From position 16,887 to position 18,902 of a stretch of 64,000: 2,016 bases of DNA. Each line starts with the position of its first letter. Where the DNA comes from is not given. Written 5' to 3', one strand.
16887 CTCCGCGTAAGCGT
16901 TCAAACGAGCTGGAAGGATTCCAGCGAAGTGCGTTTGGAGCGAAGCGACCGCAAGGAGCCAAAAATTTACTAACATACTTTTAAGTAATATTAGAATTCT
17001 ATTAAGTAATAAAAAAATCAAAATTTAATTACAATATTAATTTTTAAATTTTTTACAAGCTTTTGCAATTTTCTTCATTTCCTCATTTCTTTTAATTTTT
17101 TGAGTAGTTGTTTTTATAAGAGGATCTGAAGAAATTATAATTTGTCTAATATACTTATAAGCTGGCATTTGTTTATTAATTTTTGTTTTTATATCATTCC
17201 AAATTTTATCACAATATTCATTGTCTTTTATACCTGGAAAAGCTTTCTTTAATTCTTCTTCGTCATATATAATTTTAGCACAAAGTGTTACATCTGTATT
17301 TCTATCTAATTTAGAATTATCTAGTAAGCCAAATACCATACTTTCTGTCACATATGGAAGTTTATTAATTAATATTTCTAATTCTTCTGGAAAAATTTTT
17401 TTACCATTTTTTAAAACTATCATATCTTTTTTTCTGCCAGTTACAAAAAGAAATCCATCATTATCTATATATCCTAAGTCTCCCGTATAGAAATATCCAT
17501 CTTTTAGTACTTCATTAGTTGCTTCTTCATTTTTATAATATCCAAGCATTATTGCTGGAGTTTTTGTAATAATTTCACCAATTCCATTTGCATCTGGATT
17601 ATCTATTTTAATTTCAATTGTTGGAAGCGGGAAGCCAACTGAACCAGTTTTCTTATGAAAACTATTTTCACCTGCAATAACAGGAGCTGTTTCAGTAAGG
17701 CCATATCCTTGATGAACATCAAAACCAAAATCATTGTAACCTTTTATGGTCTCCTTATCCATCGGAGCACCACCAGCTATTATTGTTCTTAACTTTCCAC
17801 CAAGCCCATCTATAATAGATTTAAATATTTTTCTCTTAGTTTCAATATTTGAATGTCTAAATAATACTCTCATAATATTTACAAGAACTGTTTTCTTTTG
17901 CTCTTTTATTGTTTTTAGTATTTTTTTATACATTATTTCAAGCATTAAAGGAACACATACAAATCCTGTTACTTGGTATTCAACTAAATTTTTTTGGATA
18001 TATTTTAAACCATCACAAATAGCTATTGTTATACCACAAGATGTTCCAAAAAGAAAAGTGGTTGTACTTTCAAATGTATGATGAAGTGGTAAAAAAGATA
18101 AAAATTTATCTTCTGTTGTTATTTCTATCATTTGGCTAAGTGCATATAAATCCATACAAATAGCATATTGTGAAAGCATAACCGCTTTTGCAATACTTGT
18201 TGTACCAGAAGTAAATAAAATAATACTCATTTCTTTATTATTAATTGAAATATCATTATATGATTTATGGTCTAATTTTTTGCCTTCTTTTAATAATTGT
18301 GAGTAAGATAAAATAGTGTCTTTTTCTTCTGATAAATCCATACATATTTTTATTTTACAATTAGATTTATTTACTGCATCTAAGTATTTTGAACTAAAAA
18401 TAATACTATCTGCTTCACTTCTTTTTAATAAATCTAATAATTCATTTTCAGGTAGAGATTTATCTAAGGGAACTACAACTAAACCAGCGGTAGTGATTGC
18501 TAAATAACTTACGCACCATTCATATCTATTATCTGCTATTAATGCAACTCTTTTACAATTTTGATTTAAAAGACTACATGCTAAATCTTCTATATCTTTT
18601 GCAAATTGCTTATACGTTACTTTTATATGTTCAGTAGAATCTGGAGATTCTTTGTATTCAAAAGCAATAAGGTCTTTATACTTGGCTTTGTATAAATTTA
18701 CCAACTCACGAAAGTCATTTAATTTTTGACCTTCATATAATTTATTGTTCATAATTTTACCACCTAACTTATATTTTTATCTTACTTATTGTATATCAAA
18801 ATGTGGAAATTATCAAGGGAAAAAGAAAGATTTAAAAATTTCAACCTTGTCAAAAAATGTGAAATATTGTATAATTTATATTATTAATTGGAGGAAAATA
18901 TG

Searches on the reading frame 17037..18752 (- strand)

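Call 12: search_protein_families(library=pfam, proteins=[window:17037-18752:-])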
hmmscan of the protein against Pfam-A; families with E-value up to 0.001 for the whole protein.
window:17037-18752:- (571 aa): 2 families
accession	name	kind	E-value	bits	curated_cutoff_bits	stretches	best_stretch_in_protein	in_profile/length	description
PF00501.34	AMP-binding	-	2.3e-62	211.4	29.9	1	23-406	6-384/384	AMP-binding enzyme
PF23562.2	AMP-binding_C_3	-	1.8e-07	32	20.8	1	443-564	2-114/124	AMP-binding enzyme C-terminal domain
